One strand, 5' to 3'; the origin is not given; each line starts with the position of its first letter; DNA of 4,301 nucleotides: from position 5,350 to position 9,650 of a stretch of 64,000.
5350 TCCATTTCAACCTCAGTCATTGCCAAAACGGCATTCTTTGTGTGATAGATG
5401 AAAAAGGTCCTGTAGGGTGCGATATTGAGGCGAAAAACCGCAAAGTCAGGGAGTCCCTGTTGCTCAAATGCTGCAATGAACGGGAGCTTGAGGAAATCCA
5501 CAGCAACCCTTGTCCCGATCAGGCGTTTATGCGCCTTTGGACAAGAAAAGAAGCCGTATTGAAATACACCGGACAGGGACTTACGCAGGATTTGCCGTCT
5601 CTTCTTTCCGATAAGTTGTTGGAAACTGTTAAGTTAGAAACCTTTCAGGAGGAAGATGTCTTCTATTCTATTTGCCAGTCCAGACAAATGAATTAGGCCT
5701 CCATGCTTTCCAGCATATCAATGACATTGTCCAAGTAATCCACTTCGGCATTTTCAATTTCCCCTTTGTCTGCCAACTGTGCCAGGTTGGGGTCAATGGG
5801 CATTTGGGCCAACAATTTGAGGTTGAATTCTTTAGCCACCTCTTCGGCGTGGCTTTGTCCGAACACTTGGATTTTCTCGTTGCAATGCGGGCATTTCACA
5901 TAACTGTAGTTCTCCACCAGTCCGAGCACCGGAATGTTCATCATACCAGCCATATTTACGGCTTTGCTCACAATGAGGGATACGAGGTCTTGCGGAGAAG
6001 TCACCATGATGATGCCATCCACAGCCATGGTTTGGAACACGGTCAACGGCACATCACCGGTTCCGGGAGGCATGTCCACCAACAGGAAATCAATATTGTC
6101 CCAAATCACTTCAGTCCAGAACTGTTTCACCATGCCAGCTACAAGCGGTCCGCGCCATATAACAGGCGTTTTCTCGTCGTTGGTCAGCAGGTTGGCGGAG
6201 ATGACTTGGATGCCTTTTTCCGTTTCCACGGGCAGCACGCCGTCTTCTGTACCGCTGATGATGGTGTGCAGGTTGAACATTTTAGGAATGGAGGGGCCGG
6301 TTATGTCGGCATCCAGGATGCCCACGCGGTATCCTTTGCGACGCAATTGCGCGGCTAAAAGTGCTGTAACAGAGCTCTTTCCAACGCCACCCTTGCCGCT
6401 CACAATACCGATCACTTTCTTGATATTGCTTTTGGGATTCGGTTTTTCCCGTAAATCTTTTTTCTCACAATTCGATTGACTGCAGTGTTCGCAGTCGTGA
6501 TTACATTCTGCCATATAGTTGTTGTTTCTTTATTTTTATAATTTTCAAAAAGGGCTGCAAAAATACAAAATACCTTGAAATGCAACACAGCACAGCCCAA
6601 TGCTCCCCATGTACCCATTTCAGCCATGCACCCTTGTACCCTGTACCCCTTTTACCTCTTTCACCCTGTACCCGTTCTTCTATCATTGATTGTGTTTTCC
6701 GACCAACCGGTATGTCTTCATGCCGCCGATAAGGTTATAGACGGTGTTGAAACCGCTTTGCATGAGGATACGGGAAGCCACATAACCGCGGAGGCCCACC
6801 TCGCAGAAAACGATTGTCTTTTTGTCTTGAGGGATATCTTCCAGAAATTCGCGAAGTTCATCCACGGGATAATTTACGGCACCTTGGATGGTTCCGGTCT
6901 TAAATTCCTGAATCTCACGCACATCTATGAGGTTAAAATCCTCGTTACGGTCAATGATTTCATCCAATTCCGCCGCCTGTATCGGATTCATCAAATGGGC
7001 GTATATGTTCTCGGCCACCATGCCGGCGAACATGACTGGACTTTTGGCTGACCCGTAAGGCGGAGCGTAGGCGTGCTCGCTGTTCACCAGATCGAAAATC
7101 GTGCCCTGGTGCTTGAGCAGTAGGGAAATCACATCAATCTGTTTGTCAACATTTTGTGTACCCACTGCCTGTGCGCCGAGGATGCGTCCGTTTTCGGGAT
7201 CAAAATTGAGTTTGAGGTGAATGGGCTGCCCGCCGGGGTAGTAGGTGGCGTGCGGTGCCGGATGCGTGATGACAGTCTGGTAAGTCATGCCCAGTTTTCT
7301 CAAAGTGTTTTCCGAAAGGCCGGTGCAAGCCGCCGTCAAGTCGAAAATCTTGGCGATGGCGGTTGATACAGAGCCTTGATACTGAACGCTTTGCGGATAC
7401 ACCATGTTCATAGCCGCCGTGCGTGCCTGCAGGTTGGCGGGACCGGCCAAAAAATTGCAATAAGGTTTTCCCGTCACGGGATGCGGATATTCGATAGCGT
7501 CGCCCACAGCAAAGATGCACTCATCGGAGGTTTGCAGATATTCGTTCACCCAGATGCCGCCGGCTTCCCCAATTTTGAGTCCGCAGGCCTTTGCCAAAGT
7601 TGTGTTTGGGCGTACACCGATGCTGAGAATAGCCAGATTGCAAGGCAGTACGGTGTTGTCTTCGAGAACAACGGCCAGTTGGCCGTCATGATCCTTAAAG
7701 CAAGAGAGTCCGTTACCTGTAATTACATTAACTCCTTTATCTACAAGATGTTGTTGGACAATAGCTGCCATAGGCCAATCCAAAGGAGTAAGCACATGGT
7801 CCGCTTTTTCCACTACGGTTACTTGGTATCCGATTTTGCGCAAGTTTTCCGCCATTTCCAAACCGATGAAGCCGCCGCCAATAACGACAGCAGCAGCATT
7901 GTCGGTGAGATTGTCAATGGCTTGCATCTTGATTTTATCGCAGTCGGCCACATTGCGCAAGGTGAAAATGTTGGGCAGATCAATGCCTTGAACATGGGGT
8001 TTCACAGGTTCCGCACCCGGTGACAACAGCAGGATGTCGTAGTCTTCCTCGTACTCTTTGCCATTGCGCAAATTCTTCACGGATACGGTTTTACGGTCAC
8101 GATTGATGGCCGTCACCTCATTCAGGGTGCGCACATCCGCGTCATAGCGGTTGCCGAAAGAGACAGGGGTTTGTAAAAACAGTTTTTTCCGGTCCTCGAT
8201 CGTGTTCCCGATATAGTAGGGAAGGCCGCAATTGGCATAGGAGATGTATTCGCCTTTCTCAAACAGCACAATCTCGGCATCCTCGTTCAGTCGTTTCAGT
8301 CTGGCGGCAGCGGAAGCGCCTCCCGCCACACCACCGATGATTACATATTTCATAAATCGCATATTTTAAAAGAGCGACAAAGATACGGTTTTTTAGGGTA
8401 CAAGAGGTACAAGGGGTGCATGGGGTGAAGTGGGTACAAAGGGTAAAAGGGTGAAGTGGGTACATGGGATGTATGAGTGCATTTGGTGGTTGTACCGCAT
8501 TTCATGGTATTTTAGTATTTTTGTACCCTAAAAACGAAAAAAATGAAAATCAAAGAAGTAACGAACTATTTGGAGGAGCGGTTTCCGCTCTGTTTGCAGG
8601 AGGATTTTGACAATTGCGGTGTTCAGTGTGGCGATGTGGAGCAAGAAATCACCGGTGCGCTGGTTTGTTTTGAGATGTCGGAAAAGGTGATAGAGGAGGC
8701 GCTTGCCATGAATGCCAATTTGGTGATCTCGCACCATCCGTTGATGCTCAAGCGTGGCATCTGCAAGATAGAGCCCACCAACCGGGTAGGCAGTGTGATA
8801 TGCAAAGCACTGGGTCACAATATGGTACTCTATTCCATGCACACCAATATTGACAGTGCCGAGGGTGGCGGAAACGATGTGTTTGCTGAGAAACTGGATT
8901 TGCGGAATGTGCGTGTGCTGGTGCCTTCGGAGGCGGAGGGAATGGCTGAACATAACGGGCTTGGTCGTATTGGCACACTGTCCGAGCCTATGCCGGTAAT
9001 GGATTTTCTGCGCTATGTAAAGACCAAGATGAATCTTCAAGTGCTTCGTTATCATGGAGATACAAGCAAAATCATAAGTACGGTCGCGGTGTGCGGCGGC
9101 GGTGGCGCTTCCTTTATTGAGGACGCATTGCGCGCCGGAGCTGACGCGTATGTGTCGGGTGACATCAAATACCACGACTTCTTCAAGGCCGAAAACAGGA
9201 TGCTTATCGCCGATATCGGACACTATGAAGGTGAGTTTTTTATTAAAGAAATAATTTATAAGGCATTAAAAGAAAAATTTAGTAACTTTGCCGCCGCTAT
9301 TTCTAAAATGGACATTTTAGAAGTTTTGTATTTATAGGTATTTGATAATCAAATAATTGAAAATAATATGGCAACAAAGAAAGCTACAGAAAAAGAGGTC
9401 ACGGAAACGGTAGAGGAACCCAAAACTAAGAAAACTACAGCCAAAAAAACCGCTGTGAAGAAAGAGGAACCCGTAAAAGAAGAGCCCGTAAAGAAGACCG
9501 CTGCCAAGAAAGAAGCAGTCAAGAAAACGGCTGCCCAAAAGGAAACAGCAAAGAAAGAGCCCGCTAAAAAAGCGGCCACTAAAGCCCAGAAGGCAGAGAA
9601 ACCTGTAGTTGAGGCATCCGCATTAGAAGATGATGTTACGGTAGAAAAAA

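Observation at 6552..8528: CoADR-rhodanese gene is bracketed by ~125-bp inverted, promoter-bearing arrays of degenerate 9-bp GGT-words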

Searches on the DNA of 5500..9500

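Call 9: search_rna_families(source=window, start=5500, end=9500, threshold=evalue, max_evalue=10)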
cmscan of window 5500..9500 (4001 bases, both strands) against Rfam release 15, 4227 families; matches with E-value up to 10: 3.
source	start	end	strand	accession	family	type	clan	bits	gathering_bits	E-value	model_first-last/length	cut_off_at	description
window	8166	8334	+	RF02819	V_AS7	Gene; antisense;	-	74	90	3e-13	1-169/169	no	Vibrio RNA AS7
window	8785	9002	+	RF01928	Mico1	Gene; lncRNA;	-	17.7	60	4.1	1-205/205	no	Maternal intergenic circadian oscillating RNA 1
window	6078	6149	-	RF00612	SNORD75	Gene; snRNA; snoRNA; CD-box;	-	15.8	50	2.9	1-62/62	no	Small nucleolar RNA SNORD75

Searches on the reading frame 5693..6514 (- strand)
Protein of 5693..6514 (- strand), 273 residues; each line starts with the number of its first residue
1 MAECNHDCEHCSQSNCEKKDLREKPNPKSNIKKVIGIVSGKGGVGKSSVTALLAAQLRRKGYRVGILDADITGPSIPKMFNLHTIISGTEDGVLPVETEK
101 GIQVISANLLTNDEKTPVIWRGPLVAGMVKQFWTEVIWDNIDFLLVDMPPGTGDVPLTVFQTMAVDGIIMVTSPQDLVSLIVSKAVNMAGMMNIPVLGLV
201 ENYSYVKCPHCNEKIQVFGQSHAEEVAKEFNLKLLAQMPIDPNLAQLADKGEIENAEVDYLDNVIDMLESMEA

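Call 8: search_protein_families(library=pfam, proteins=[window:5693-6514:-])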
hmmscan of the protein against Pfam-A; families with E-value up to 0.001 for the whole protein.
window:5693-6514:- (273 aa): 7 families
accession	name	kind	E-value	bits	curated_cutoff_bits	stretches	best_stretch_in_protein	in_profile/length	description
PF10609.15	ParA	-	2.5e-89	299.3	27.1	1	30-253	1-224/246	NUBPL iron-transfer P-loop NTPase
PF01656.29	CbiA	-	1e-10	42.1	25.4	1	35-77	1-43/125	CobQ/CobB/MinD/ParA nucleotide binding domain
PF13614.12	AAA_31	-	1.4e-07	32.1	27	1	33-73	2-42/177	AAA domain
PF03308.22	MeaB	-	4e-05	23.2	23.1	1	16-72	17-72/273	Methylmalonyl Co-A mutase-associated GTPase MeaB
PF02374.21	ArsA_ATPase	-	5.3e-05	23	24.3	1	37-70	5-38/305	Anion-transporting ATPase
PF09140.17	MipZ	-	7.2e-05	22.6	20.7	1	34-151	2-109/262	ATPase MipZ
PF16575.11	CLP1_P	-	0.00045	20.5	26.6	0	40-75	1-36/188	mRNA cleavage and polyadenylation factor CLP1 P-loop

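Call 33: find_encoding_contigs(protein=window:5693-6514:-, flank=3500, max_places=10)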
Protein window:5693-6514:- (273 aa): 5 contigs read that carry it; 2 places shown.
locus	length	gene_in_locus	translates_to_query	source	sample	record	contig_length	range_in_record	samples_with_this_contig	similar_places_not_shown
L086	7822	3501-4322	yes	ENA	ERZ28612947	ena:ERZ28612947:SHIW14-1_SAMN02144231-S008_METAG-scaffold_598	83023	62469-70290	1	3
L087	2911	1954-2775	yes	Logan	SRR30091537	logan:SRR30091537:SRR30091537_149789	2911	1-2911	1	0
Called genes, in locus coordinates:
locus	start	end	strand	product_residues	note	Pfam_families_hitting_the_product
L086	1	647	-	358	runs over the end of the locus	-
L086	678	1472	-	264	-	PF01784:DUF34_NIF3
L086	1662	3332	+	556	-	PF01266:DAO (faint), PF05834:Lycopene_cycl (faint), PF07992:Pyr_redox_2, PF13450:NAD_binding_8 (faint), PF13738:Pyr_redox_3 (faint), PF00070:Pyr_redox, PF02852:Pyr_redox_dim, PF00581:Rhodanese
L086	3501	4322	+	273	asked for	PF01656:CbiA, PF10609:ParA, PF13614:AAA_31 (weak)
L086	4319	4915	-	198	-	PF01648:ACPS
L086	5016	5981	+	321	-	-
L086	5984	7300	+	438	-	PF01171:ATP_bind_3, PF01507:PAPS_reduct (faint), PF28558:TilS_SCL, PF11734:TilS_C (weak)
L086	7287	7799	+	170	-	-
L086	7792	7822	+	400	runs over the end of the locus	PF00266:Aminotran_5, PF00155:Aminotran_1_2, PF01041:DegT_DnrJ_EryC1, PF01053:Cys_Met_Meta_PP (faint), PF01212:Beta_elim_lyase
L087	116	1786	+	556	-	PF01266:DAO (faint), PF05834:Lycopene_cycl (faint), PF07992:Pyr_redox_2, PF13450:NAD_binding_8 (faint), PF13738:Pyr_redox_3 (faint), PF00070:Pyr_redox, PF02852:Pyr_redox_dim, PF00581:Rhodanese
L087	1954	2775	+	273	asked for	PF01656:CbiA, PF10609:ParA, PF13614:AAA_31 (weak)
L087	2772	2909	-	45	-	?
